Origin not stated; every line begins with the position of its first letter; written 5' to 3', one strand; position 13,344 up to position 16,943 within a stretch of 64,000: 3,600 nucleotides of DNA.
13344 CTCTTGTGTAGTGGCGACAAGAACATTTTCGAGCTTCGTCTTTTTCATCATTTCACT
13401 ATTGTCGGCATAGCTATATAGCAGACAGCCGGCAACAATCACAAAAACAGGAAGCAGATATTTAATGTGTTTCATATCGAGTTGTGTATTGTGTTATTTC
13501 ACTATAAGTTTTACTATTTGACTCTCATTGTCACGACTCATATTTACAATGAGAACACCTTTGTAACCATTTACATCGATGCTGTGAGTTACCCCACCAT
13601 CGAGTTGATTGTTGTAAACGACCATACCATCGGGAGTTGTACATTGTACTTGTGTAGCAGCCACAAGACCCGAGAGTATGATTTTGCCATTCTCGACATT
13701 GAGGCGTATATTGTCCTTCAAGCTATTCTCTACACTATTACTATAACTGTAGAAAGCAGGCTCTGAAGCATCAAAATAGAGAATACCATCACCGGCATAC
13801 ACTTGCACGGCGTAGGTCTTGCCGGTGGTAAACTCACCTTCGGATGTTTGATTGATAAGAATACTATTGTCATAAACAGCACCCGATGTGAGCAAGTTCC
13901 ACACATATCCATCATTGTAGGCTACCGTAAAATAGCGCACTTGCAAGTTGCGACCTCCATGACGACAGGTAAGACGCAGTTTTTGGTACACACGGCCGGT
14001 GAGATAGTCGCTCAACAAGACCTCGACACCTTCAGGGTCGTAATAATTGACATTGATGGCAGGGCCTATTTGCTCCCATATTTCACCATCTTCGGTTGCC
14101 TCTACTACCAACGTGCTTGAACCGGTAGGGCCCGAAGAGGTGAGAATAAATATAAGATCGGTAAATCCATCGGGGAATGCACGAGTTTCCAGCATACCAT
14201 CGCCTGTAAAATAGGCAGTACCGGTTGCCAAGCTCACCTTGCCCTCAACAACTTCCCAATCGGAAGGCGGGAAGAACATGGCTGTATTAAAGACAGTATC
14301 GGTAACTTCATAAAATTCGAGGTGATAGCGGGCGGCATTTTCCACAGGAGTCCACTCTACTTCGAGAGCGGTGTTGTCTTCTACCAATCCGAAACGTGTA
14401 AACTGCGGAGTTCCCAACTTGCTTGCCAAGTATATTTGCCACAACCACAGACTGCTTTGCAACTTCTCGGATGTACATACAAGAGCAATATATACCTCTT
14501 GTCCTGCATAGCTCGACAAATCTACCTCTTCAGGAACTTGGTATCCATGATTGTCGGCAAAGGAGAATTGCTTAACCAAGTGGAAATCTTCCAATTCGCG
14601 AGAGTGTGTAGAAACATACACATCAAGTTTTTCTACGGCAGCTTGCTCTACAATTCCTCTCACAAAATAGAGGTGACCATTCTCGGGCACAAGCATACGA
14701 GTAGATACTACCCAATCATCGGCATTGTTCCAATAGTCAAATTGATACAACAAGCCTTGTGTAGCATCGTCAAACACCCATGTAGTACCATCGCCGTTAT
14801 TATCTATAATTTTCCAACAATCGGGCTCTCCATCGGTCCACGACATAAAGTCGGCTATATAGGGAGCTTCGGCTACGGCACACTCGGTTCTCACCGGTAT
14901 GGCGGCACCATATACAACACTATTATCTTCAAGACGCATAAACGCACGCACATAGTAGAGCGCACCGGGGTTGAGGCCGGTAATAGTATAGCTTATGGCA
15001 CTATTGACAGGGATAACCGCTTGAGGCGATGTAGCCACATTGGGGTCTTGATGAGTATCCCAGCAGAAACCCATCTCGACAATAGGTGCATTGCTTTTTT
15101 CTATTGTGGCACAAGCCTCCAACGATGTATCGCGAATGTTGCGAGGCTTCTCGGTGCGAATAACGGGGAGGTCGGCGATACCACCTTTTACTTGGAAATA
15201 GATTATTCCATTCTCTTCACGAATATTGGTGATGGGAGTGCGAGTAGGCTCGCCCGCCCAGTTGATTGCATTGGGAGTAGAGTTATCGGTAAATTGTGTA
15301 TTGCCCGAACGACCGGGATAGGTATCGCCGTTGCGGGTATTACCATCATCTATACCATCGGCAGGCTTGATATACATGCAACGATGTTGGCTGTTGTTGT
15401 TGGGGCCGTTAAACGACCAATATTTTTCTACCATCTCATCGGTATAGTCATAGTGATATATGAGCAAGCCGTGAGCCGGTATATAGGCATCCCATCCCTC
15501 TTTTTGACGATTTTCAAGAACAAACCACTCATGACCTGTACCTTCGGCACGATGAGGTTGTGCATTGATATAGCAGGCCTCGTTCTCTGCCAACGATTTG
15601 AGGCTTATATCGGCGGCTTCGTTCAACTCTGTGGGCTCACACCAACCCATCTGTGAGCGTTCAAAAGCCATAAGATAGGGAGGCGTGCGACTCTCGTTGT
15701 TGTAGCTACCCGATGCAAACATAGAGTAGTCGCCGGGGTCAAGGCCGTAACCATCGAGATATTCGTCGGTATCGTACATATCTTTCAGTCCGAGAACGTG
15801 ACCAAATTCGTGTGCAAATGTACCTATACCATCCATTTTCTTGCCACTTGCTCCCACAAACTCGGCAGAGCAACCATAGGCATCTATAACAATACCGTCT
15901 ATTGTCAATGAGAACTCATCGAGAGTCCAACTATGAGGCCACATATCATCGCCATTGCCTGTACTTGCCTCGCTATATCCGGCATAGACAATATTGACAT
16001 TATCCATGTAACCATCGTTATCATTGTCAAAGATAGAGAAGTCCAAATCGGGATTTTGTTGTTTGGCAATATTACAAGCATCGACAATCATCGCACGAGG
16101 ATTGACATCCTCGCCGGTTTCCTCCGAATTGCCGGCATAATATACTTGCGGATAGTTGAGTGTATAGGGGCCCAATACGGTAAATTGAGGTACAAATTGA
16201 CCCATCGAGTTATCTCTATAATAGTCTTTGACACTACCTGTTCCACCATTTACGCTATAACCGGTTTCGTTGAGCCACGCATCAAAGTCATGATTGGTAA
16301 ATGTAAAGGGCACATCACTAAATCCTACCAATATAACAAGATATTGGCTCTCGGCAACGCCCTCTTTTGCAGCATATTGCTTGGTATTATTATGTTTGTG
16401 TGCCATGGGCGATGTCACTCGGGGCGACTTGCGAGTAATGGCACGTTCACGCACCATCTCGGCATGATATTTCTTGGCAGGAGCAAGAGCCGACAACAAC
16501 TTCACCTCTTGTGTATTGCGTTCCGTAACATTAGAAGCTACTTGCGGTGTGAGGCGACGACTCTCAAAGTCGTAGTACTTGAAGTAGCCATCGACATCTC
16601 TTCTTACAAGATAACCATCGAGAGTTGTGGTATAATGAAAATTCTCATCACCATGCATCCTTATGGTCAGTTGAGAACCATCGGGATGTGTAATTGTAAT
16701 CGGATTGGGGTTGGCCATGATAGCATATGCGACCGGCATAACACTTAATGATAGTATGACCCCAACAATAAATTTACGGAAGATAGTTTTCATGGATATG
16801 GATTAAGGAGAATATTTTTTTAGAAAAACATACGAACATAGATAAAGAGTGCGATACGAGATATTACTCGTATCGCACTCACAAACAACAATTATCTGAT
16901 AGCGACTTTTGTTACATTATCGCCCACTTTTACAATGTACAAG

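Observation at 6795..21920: Regulator plus three giant T9SS cargo genes arranged as one co-directional 15-kb block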

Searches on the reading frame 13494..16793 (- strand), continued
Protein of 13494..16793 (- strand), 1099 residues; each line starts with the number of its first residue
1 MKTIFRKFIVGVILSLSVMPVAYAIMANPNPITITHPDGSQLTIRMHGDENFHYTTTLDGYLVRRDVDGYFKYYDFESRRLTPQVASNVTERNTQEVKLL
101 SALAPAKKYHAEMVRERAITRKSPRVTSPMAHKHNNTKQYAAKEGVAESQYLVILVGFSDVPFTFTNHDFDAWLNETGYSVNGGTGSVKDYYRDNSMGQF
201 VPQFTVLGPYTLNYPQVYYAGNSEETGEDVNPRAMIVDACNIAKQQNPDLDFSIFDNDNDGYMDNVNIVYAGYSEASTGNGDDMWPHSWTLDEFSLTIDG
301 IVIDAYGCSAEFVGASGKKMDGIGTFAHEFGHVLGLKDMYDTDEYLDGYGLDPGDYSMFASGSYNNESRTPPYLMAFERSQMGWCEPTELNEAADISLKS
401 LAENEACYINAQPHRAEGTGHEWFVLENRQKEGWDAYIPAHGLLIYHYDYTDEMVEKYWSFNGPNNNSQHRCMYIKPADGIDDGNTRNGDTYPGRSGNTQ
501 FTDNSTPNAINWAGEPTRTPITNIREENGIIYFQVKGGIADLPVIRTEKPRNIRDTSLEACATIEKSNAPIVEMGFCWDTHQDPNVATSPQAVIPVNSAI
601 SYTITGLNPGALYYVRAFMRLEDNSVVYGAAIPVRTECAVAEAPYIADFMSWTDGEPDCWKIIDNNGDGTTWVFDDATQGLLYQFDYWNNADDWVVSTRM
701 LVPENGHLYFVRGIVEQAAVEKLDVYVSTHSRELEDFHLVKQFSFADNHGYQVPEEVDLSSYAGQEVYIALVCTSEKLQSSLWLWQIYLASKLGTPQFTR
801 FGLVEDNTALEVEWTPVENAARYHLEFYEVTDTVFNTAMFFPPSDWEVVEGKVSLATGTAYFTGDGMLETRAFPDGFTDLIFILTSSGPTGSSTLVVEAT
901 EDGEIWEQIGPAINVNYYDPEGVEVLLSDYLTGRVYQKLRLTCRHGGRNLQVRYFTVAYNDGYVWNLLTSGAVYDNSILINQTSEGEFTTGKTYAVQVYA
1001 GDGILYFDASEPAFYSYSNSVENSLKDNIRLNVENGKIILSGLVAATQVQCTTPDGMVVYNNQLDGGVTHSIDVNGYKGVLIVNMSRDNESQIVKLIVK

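Call 38: search_protein_families(library=pfam, proteins=[L001:3123-4835:+, L052:4950-7445:+, L052:2833-4929:+, L045:3925-6912:-, L045:2354-3898:-, L041:5451-7061:-, L015:2991-5987:+, L012:6151-6924:+], max_evalue=0.001)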
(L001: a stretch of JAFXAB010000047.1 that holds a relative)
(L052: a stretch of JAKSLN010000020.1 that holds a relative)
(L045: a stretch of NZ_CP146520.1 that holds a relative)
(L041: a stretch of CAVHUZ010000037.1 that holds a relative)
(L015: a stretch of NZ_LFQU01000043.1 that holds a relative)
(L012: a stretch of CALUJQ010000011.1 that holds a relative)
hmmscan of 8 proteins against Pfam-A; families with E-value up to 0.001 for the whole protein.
L001:3123-4835:+ (570 aa): 0 families

L052:4950-7445:+ (831 aa): 2 families
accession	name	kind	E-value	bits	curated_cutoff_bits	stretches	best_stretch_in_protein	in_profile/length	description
PF01640.23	Peptidase_C10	-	5.5e-63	213.2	26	1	171-364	1-194/194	Peptidase C10 family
PF13734.11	Inhibitor_I69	-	5.5e-21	75.3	25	1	20-130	2-98/98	Spi protease inhibitor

L052:2833-4929:+ (698 aa): 0 families

L045:3925-6912:- (995 aa): 3 families
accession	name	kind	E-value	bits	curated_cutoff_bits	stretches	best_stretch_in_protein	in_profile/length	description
PF07715.20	Plug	-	1e-16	61.8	23.9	1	116-222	4-107/107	TonB-dependent Receptor Plug Domain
PF13715.12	CarbopepD_reg_2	-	2.9e-16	59.7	32.2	1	25-104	1-87/88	CarboxypepD_reg-like domain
PF13620.12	CarboxypepD_reg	-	2.6e-10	41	32.3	1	25-83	2-64/82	Carboxypeptidase regulatory-like domain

L045:2354-3898:- (514 aa): 2 families
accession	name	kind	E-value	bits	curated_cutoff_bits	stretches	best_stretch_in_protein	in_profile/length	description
PF07980.17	SusD_RagB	-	1.9e-26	93.8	23.1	1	348-514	125-297/297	SusD family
PF14322.12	SusD-like_3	-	1.9e-18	67.9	27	1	22-215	4-169/191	Starch-binding associating with outer membrane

L041:5451-7061:- (536 aa): 14 families
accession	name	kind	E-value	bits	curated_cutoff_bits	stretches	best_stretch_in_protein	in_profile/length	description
PF13428.12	TPR_14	-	2.9e-18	65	23.5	0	32-68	7-43/44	Tetratricopeptide repeat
PF07719.23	TPR_2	-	6.6e-17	60.6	27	1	133-165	1-33/34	Tetratricopeptide repeat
PF14559.12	TPR_19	-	2.9e-15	56.8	25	1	178-224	1-47/68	Tetratricopeptide repeat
PF13432.12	TPR_16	-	2.5e-14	53.8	32.7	1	173-231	2-60/65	Tetratricopeptide repeat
PF23914.1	TPR_CcmH_CycH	-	9.1e-14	52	42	2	128-223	45-142/158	Cytochrome c-type biogenesis protein H TPR domain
PF13431.12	TPR_17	-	4.6e-11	42.5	24.4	0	191-222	2-33/34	Tetratricopeptide repeat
PF00515.34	TPR_1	-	1.3e-10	41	27.8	1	133-165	1-33/34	Tetratricopeptide repeat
PF13181.12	TPR_8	-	2.6e-09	36.9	25.7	0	304-330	7-33/34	Tetratricopeptide repeat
PF13176.12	TPR_7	-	5.8e-08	32.7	27.9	1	303-331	4-32/36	Tetratricopeptide repeat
PF12895.13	ANAPC3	-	1.9e-07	31.7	27.2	1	182-243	3-64/82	Anaphase-promoting complex, cyclosome, subunit 3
PF13424.12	TPR_12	-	5.7e-07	30.1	30.1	0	303-338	8-43/77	Tetratricopeptide repeat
PF13174.12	TPR_6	-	2e-06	28.5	26.3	0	135-165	2-32/33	Tetratricopeptide repeat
PF13371.12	TPR_9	-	4e-05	24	35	0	344-381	3-40/73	Tetratricopeptide repeat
PF13374.12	TPR_10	-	5.9e-05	23.4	27.5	1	302-333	6-37/42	Tetratricopeptide repeat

L015:2991-5987:+ (998 aa): 5 families
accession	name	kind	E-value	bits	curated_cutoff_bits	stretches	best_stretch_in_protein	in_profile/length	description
PF02355.23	SecD_SecF_C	-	4.7e-76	254.9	20.5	2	805-982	14-184/189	Protein export membrane protein SecD/SecF, C-terminal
PF22599.2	SecDF_P1_head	-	2.2e-29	102.1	27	1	381-477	18-114/114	SecDF, P1 head subdomain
PF21760.3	SecD_1st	-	5.4e-16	58.2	27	1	171-228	2-57/60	Protein translocase subunit SecDF, P1 domain, N-terminal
PF07549.19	Sec_GG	-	2.3e-10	40.1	20.3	1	697-724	1-28/28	SecD/SecF GG Motif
PF03176.21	MMPL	-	3.2e-08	33.3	20.5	1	500-640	151-292/333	MMPL family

L012:6151-6924:+ (257 aa): 1 family
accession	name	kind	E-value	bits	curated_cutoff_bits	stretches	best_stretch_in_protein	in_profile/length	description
PF00696.33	AA_kinase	-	1.5e-39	136.5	24.9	1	4-241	2-233/234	Amino acid kinase family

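Call 49: search_solved_structures(query=A4, max_evalue=0.01)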
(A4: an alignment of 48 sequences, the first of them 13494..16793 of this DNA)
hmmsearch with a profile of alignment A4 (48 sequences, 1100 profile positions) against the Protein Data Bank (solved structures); distinct sequences matched with E-value up to 0.01: 1.
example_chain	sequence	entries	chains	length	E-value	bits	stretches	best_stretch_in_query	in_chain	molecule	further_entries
4yu5_A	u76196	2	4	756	4.2e-17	64.3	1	101-368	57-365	Immune inhibitor A, metalloprotease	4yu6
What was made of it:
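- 13494..16793 (-): G2: 1099-aa M6 (InhA-type) zinc metalloprotease. Signal peptide, N-terminal region, catalytic domain residues 153-447 (HEFGH at 15798-15812), fn3-like, choice-of-anchor J/MAM-like and further beta-sandwich domains, divergent CTD 1030-1099 (13497-13706). The family profile hits InhA 4yu5 at E 4e-17 (call 49).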

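Call 66: predict_structure(alignment_id=A4)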
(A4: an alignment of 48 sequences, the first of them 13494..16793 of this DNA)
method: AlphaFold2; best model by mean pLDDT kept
length: 1099 residues; sequences in the alignment: 48
mean_pLDDT: 78.5   pTM: 0.60
mean pLDDT of the five models: 78.5, 77.1, 74.9, 74.2, 73.6
residues with pLDDT >= 90: 313; 70-90: 533; 50-70: 149; < 50: 104
segments of 3 or more residues with pLDDT < 50: 14-30, 49-51, 118-121, 129-146, 223-227, 274-279, 338-355, 359-374, 464-469, 1019-1023
pLDDT, mean of each block of 10 residues (from residue 1): 57 44 30 77 67 71 85 89 89 88 78 61 51 33 50 86 78 81 69 77 88 82 51 86 92 84 81 50 59 84 79 55 65 57 33 46 35 56 78 92 84 86 88 70 86 71 47 77 66 83 90 88 86 91 89 92 89 94 89 93 94 93 91 89 89 77 76 80 67 89 94 74 90 89 78 90 95 72 91 91 86 92 93 79 81 83 93 84 87 94 88 89 87 88 93 86 86 92 85 90 88 75 63 84 88 77 86 80 81 82
secondary structure, 60 per line:
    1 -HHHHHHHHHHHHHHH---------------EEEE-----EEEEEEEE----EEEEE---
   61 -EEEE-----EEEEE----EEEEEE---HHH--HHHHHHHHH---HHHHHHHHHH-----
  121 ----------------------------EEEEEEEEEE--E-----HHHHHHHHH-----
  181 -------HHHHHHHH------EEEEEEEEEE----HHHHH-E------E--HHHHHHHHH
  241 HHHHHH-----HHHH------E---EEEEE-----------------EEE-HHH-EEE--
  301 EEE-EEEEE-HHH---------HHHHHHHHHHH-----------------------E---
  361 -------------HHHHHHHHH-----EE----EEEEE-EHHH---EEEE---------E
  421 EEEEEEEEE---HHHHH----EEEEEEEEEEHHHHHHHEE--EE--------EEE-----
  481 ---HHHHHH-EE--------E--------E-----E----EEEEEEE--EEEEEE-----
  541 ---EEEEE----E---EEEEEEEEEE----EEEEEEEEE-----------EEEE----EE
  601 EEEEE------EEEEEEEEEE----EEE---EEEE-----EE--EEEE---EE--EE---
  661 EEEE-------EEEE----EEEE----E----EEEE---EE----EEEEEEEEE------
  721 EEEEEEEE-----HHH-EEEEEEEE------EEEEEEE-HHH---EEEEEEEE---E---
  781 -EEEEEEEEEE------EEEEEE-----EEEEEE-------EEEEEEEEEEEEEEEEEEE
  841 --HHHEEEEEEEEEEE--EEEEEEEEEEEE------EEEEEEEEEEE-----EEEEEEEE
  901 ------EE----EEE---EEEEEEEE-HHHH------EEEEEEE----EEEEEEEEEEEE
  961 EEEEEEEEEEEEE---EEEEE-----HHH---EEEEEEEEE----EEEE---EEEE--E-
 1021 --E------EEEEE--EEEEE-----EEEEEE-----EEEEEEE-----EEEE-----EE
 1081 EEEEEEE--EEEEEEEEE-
elements in order (helices of 4 or more, strands of 3 or more residues): H2-16 E32-35 E41-48 E53-57 E62-65 E71-75 E80-85 H94-102 H106-115 E149-158 H167-175 H188-195 E202-211 H216-220 H232-246 H252-255 E266-270 E288-290 E296-298 E301-303 E305-309 H323-333 H374-382 E394-398 E407-410 E420-429 H433-437 E442-451 H452-458 E473-475 H484-489 E521-527 E530-535 E544-548 E557-566 E571-579 E591-594 E599-605 E612-621 E626-628 E632-635 E645-648 E661-664 E672-675 E680-683 E693-696 E706-714 E721-728 E738-745 E752-758 E766-773 E782-791 E798-803 E809-814 E822-840 E846-856 E859-870 E877-887 E893-900 E913-915 E919-926 H928-931 E938-944 E949-973 E977-981 E993-1001 E1006-1009 E1013-1016 E1030-1034 E1037-1041 E1047-1052 E1058-1064 E1070-1073 E1079-1087 E1090-1098
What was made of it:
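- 13494..16793 (-): Model pLDDT 78.5 (call 66).
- Checked: the AlphaFold2 model shows a seven-strand C-terminal unit at residues 1030-1098 (call 66).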

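Call 70: fold_search(model_id=the predicted structure, library=pdb)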
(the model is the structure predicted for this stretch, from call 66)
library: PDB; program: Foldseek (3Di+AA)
matches with E <= 10: 1766; with E <= 0.001: 244
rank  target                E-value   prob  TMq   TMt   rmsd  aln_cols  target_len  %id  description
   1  2v5y                  2.3e-11  1.00  0.11  0.20  49.0       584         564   10  Crystal structure of the receptor protein tyrosine phosphatase mu ectodomain (released 2007-09-11)
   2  2e26_A                1.1e-09  1.00  0.18  0.25  12.7       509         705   11  Crystal structure of two repeat fragment of reelin (released 2007-05-22)
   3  7lyu_B                1.7e-09  1.00  0.12  0.29  14.4       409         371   10  Reelin repeat 8 (released 2022-06-15)
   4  3a7q_A                2.5e-09  1.00  0.18  0.26  13.6       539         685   10  Structural basis for specific recognition of reelin by its receptors (released 2010-03-23)
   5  5b4x_A                2.9e-09  1.00  0.18  0.25  13.3       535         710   11  Crystal structure of the ApoER2 ectodomain in complex with the Reelin R56 fragment (released 2017-04-26)
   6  6mfa                  9.6e-09  1.00  0.09  0.19  28.8       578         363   10  Fragment of human fibronectin containing the 4th-7th type III domains (released 2019-09-18)
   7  4m4r_A                1.2e-08  1.00  0.10  0.20  47.4       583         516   11  Epha4 ectodomain complex with ephrin a5 (released 2013-10-30)
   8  3prx_B                2.0e-08  1.00  0.09  0.08  31.7       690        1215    9  Structure of Complement C5 in Complex with CVF and SSL7 (released 2011-01-19)
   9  8q6t_I                2.0e-08  0.97  0.07  0.07  76.8       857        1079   11  Helical reconstruction of the relaxed thick filament from FIB milled left ventricular mouse myofibrils (released 2023-11-01)
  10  8oe4_D                4.8e-08  1.00  0.08  0.15  31.3       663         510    9  Cryo-EM structure of a pre-dimerized human IL-23 complete extracellular signaling complex. (released 2024-02-07)
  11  4bk4_A                7.7e-08  1.00  0.10  0.21  43.2       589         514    9  crystal structure of the human EphA4 ectodomain (released 2013-07-03)
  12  6tpw                  7.7e-08  1.00  0.07  0.18  23.3       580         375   11  Crystal structures of FNIII domain one through four of the human leucocyte common antigen-related protein ( LAR) (released 2020-05-13)
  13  4ziq                  9.0e-08  0.99  0.09  0.08  34.3       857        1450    8  Crystal structure of trypsin activated alpha-2-macroglobulin from Escherichia coli. (released 2015-06-10)
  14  6v1v_D                1.1e-07  1.00  0.09  0.13  26.6       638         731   11  VIP3B (VIP3B_2160) adapted for crystallization (released 2019-12-18)
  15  7kwb_A                1.2e-07  1.00  0.08  0.19  21.4       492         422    9  Surface glycan-binding protein B from Bacteroides thetaiotaomicron (released 2021-02-17)
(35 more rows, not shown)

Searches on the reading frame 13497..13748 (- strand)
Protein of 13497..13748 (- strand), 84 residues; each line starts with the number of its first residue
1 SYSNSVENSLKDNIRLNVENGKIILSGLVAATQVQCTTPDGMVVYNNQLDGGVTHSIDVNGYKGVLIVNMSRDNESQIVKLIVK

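Call 10: search_protein_families(library=pfam, proteins=[window:13497-13748:-], max_evalue=10)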
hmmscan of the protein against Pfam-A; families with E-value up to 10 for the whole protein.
seq(84 aa): 4 families
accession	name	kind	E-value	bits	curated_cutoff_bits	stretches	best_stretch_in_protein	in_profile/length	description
PF01833.30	TIG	-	0.049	14.1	20.9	1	11-61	30-72/84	IPT/TIG domain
PF04972.22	BON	-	0.089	13.5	27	1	12-30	22-40/69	BON domain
PF21934.1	Yop-YscD_ppl_3rd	-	0.12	12.6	24.3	1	7-35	12-40/64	YscD/CdsD-like Bon-like domain 3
PF18962.6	Por_Secre_tail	-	0.18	12.6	27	1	31-83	21-75/75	Secretion system C-terminal sorting domain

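Call 11: search_protein_families(library=ncbifam, proteins=[window:13497-13748:-], max_evalue=10)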
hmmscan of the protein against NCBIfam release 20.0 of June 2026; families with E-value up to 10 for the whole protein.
seq(84 aa): 2 families
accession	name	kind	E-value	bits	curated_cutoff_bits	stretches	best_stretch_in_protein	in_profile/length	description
TIGR04183.1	Por_Secre_tail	domain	0.013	15.5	23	1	23-84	12-72/72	T9SS type A sorting domain-containing protein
NF052228.1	T9SS_PorZ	equivalog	0.022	13.2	260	1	20-71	685-741/757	type IX secretion system anionic LPS delivery protein PorZ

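Call 42: search_protein_families(library=ncbifam, alignment_id=A2, max_evalue=0.01)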
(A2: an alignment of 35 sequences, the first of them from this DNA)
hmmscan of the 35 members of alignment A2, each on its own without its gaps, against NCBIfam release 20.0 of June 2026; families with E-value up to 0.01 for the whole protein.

A. member 1, seq(84 aa): 0 families

B. families by the number of members that match (of 35 scanned): 7 families
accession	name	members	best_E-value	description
TIGR04183.1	Por_Secre_tail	6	8e-05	T9SS type A sorting domain-containing protein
TIGR03300.1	assembly_YfgL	1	0.0013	outer membrane protein assembly factor BamB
NF008351.0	PRK11138.1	1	0.0024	outer membrane protein assembly factor BamB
NF009472.0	PRK12834.1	1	0.0031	FAD-binding dehydrogenase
NF052228.1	T9SS_PorZ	1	0.0035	type IX secretion system anionic LPS delivery protein PorZ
NF033491.1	BA3454_fam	1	0.0073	BA3454 family stress response protein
TIGR03554.1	F420_G6P_DH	1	0.0073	glucose-6-phosphate dehydrogenase (coenzyme-F420)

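Call 43: search_protein_families(library=pfam, alignment_id=A2, max_evalue=0.01)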
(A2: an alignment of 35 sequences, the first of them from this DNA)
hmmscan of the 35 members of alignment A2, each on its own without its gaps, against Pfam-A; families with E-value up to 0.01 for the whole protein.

A. member 1, seq(84 aa): 0 families

B. families by the number of members that match (of 35 scanned): 3 families
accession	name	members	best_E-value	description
PF19910.5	DUF6383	13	2.1e-09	Domain of unknown function (DUF6383)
PF18962.6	Por_Secre_tail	1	0.0011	Secretion system C-terminal sorting domain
PF23080.1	DUF7046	1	0.0041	Domain of unknown function (DUF7046)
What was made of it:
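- On T9SS type A CTD cargo (TIGR04183 / PF18962): Orthologue tails hit DUF6383 in 13 of 35 cases and TIGR04183 in 6 of 35 (calls 42, 43).
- Checked: 13 of 35 orthologue tails hit DUF6383 and 6 of 35 hit TIGR04183 (calls 42, 43);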
